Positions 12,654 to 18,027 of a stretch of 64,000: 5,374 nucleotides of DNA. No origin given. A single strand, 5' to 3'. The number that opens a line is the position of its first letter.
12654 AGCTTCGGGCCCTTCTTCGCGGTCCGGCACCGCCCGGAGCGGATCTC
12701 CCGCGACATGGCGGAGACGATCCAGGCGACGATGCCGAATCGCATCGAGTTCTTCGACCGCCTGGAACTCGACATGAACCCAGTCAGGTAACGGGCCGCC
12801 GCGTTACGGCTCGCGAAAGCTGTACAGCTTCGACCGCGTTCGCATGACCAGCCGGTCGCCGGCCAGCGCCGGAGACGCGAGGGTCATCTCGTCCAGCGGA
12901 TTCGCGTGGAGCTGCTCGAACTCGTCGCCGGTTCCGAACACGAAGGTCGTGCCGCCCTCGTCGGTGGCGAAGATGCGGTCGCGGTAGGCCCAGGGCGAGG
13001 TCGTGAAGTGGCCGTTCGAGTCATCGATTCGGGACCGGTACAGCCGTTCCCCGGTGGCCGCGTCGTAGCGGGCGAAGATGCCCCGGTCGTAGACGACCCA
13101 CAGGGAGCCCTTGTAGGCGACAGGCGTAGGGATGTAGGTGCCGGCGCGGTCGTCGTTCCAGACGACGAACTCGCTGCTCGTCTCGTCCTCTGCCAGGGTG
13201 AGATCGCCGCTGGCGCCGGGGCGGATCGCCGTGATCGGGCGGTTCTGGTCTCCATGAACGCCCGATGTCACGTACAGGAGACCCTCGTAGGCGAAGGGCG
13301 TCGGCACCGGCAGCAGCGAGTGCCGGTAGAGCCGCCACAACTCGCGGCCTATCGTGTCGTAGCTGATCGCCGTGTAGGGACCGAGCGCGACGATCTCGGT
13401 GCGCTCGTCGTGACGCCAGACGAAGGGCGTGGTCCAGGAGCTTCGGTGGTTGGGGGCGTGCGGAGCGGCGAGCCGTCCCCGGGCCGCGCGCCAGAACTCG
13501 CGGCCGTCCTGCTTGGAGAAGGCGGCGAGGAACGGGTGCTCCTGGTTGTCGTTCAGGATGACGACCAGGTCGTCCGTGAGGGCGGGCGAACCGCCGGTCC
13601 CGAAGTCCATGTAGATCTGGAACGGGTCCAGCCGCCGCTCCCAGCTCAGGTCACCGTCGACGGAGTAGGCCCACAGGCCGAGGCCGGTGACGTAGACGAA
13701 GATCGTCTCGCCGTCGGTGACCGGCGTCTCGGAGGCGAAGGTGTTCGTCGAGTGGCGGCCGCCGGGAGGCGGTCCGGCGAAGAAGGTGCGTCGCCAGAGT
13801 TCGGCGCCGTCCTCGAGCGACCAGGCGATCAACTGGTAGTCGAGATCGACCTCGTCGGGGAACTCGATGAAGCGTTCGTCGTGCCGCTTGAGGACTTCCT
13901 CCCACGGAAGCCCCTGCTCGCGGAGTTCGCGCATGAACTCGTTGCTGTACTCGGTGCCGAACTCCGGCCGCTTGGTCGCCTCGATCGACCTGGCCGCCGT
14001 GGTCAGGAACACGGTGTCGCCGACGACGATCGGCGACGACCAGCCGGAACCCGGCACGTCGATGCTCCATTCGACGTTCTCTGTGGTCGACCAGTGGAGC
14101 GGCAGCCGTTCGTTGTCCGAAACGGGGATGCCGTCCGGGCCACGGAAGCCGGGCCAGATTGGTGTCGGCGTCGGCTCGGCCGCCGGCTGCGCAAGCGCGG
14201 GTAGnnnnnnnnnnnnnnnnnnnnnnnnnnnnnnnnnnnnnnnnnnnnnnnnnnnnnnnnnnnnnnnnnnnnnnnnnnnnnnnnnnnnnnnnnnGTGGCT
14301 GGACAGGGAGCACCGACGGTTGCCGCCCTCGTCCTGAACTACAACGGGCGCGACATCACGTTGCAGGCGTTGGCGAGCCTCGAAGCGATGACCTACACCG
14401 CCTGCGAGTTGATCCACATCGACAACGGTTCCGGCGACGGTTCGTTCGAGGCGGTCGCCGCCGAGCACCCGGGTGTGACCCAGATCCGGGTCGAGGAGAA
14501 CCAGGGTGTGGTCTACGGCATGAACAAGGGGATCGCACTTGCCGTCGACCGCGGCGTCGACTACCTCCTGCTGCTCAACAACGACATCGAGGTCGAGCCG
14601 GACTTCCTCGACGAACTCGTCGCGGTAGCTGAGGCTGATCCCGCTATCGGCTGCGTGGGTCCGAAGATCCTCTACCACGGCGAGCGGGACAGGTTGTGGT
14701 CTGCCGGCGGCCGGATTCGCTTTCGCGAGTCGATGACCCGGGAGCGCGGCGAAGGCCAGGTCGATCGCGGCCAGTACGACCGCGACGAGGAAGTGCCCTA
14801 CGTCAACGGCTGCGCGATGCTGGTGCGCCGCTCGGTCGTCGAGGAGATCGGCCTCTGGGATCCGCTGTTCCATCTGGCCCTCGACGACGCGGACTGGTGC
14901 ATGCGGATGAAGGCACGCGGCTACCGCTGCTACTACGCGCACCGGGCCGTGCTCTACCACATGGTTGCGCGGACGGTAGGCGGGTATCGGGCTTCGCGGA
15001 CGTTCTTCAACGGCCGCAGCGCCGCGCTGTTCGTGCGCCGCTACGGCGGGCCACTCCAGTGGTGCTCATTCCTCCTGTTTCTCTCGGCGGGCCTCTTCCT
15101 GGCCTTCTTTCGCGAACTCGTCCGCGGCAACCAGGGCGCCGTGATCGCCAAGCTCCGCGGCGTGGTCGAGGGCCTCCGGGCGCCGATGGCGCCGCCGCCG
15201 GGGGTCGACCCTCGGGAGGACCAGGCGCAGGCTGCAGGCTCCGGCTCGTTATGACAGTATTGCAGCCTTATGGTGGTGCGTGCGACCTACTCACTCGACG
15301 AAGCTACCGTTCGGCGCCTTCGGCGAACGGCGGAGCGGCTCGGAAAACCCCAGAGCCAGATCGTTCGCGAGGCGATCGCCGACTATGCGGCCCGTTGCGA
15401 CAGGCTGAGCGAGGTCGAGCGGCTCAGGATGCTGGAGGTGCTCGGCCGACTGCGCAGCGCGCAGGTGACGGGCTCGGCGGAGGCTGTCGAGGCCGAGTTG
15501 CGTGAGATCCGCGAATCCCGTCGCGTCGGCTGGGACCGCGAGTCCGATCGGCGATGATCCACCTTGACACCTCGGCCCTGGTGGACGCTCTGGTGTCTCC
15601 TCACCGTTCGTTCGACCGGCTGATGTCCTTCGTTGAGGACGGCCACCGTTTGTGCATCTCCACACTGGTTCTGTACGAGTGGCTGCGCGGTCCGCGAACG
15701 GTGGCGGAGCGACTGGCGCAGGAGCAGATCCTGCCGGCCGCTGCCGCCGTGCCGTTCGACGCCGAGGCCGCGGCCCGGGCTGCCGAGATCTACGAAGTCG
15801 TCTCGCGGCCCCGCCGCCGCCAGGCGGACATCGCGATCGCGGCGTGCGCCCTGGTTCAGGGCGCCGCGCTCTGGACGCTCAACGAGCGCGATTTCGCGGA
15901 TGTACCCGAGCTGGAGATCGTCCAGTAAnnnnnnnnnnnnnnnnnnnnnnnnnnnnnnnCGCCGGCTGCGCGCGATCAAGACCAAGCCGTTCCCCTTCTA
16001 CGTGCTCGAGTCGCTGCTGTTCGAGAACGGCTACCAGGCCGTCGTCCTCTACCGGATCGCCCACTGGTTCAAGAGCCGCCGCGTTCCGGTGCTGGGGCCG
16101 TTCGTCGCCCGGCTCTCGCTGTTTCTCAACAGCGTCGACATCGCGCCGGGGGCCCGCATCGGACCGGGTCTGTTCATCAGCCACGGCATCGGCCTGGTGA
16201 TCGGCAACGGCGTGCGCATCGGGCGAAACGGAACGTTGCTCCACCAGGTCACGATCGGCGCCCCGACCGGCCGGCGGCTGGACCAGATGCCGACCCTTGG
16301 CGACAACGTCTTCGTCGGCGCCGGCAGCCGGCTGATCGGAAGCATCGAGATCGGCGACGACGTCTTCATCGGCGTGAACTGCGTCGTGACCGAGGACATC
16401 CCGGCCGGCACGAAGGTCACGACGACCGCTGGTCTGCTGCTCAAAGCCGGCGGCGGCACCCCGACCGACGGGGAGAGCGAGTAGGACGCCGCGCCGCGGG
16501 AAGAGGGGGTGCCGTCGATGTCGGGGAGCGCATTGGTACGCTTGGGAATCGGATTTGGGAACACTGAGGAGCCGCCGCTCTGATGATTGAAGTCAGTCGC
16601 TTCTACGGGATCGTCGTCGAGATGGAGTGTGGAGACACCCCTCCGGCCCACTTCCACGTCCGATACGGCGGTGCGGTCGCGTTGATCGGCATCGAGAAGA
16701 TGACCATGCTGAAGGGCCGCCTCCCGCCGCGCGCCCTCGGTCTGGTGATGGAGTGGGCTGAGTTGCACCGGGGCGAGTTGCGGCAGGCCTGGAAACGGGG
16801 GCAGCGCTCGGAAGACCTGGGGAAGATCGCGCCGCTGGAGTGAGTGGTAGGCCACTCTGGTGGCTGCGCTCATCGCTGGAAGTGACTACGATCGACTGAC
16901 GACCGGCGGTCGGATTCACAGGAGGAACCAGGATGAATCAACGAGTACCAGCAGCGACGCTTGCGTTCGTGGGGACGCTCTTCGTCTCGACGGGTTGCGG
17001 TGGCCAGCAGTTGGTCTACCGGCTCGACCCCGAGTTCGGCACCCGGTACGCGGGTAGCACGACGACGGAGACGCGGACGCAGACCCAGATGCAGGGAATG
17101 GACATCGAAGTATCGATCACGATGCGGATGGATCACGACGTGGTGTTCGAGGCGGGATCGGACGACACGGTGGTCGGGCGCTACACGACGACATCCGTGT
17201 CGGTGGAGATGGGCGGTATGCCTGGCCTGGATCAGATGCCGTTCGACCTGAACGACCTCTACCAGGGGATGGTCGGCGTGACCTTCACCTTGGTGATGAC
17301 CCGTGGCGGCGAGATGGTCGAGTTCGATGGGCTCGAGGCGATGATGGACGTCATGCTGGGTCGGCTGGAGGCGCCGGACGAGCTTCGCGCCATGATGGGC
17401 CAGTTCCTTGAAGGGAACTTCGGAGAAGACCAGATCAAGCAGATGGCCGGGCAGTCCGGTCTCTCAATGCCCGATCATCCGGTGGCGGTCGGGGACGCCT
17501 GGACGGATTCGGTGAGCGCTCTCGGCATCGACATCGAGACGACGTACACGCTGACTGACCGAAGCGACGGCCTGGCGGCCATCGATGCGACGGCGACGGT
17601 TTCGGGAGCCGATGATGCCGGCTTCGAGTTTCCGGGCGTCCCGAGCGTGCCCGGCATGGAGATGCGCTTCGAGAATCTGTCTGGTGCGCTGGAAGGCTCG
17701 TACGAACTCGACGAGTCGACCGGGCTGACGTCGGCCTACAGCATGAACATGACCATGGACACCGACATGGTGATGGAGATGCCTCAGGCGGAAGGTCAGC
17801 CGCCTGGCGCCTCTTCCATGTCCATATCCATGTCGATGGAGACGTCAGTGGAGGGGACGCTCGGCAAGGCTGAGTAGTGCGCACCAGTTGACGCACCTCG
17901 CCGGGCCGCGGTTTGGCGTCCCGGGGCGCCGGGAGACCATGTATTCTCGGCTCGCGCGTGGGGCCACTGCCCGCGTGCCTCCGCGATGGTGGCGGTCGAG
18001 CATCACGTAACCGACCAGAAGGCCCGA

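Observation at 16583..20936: Second small accessory islet: DUF4160, lipoprotein, gamma-class N6A methyltransferase with overlapping unknown ORF, pRiA4b-ORF3-like protein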

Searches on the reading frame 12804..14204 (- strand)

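Call 70: search_protein_families(library=pfam, proteins=[window:12804-14204:-], max_evalue=0.1)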
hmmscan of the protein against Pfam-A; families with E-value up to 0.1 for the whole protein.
window:12804-14204:- (466 aa): 1 family
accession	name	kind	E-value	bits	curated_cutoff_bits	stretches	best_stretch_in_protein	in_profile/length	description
PF13360.13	PQQ_2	-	2.5e-17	63.8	27.6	2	127-247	7-106/233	Outer membrane protein assembly factor BamB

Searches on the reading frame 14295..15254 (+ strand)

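Call 3: search_protein_families(library=pfam, proteins=[window:14295-15254:+], max_evalue=0.01)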
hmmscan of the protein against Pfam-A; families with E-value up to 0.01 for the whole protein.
window:14295-15254:+ (319 aa): 5 families
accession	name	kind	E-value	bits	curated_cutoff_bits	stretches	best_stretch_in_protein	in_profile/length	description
PF00535.33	Glycos_transf_2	-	3.1e-19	69.9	23.3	1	13-186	4-168/168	Glycosyl transferase family 2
PF13641.12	Glyco_tranf_2_3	-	4.4e-18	66.6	27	1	7-232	1-221/230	Glycosyltransferase like family 2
PF13632.12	Glyco_trans_2_3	-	1.8e-10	41.4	27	1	91-271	2-179/198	Glycosyl transferase family group 2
PF13506.12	Glyco_transf_21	-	4.3e-06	26.8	21.7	1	89-226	32-158/174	Glycosyl transferase family 21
PF13712.12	Glyco_tranf_2_5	-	0.001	19.3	27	1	64-216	33-181/210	Glycosyltransferase like family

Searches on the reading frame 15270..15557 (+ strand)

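Call 3: search_protein_families(library=pfam, proteins=[window:15270-15557:+], max_evalue=0.01)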
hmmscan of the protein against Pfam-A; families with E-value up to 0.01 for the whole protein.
window:15270-15557:+ (95 aa): 2 families
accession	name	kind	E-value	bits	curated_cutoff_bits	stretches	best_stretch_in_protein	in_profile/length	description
PF01402.27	RHH_1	-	3.2e-07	30.5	20.5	1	8-42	5-39/39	Ribbon-helix-helix protein, copG family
PF12651.13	RHH_3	-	4.7e-05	23.7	21.6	1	1-39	1-39/44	Ribbon-helix-helix domain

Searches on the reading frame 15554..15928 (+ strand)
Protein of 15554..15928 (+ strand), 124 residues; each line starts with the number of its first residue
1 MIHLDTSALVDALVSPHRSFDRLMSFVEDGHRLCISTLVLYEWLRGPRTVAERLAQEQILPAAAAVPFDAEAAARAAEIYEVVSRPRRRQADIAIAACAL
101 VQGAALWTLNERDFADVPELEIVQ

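Call 3: search_protein_families(library=pfam, proteins=[window:15554-15928:+], max_evalue=0.01)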
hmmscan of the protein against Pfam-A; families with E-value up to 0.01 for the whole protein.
window:15554-15928:+ (124 aa): 3 families
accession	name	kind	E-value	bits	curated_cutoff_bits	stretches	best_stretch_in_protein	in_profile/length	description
PF01850.27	PIN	-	1.6e-14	55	23.6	1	4-119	3-119/120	PIN domain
PF13470.12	PIN_3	-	0.00095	20.4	27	0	4-104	4-80/115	PIN domain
PF16289.11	PIN_12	-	0.0069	17.2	32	1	2-54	1-56/172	PIN domain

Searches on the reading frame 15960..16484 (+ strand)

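Call 70: search_protein_families(library=pfam, proteins=[window:15960-16484:+], max_evalue=0.1)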
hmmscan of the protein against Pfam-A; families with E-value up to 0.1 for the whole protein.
window:15960-16484:+ (174 aa): 3 families
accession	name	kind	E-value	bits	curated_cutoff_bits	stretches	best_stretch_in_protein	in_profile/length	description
PF00132.30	Hexapep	-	2.1e-13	49.8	27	2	111-144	2-35/36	Bacterial transferase hexapeptide (six repeats)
PF14602.12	Hexapep_2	-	2.6e-06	27.5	27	2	113-144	4-33/34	Hexapeptide repeat of succinyl-transferase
PF25084.1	LbH_EIF2B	-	0.0032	17.9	54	0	88-147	13-74/105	EIF2B subunit epsilon LbH domain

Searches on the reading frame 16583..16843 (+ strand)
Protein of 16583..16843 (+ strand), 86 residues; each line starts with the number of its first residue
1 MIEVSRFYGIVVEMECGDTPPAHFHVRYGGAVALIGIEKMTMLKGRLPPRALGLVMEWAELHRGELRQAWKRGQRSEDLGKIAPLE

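Call 3: search_protein_families(library=pfam, proteins=[window:16583-16843:+], max_evalue=0.01)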
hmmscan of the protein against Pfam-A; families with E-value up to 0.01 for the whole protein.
window:16583-16843:+ (86 aa): 1 family
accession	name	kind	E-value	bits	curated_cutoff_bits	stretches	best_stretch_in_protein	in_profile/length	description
PF13711.11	DUF4160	-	1.3e-16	61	23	1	9-71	1-65/65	Domain of unknown function (DUF4160)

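Call 4: search_protein_families(library=ncbifam, proteins=[window:16583-16843:+], max_evalue=0.01)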
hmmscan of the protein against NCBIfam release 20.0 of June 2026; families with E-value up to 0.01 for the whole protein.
window:16583-16843:+ (86 aa): 1 family
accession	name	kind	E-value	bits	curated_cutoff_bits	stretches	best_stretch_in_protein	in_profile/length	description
NF048015.1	toxin_DhiT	equivalog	8.4e-15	55.2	100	1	1-80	1-83/84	type II toxin-antitoxin system toxin DhiT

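Call 5: search_protein_families(library=padloc, proteins=[window:16583-16843:+], max_evalue=0.01)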
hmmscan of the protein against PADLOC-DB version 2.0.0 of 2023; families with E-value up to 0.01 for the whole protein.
window:16583-16843:+ (86 aa): 0 families

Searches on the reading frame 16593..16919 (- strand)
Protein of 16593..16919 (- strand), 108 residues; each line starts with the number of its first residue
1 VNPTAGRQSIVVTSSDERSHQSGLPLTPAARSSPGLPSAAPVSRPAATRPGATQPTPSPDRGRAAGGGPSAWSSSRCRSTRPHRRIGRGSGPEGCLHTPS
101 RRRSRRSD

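Call 70: search_protein_families(library=pfam, proteins=[window:16593-16919:-], max_evalue=0.1)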
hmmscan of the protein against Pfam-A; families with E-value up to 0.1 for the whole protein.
window:16593-16919:- (108 aa): 0 families

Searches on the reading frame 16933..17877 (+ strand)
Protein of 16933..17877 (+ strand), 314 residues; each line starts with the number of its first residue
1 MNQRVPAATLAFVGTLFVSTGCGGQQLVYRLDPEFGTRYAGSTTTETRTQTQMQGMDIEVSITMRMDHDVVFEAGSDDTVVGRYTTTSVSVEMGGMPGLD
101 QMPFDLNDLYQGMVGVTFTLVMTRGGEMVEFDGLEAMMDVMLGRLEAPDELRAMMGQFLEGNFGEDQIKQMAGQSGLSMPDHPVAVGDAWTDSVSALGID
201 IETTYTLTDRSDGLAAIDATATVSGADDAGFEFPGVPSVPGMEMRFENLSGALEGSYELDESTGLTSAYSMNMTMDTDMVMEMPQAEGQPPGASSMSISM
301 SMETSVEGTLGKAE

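Call 3: search_protein_families(library=pfam, proteins=[window:16933-17877:+], max_evalue=0.01)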
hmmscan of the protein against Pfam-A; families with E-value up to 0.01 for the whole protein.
window:16933-17877:+ (314 aa): 1 family
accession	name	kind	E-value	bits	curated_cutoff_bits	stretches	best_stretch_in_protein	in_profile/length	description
PF19777.4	DUF6263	-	5.7e-28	98.3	26.7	1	106-265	38-195/196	Family of unknown function (DUF6263)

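Call 4: search_protein_families(library=ncbifam, proteins=[window:16933-17877:+], max_evalue=0.01)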
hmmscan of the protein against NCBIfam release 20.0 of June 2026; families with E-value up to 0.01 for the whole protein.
window:16933-17877:+ (314 aa): 0 families

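Call 5: search_protein_families(library=padloc, proteins=[window:16933-17877:+], max_evalue=0.01)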
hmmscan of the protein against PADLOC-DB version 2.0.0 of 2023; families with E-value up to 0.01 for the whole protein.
window:16933-17877:+ (314 aa): 0 families
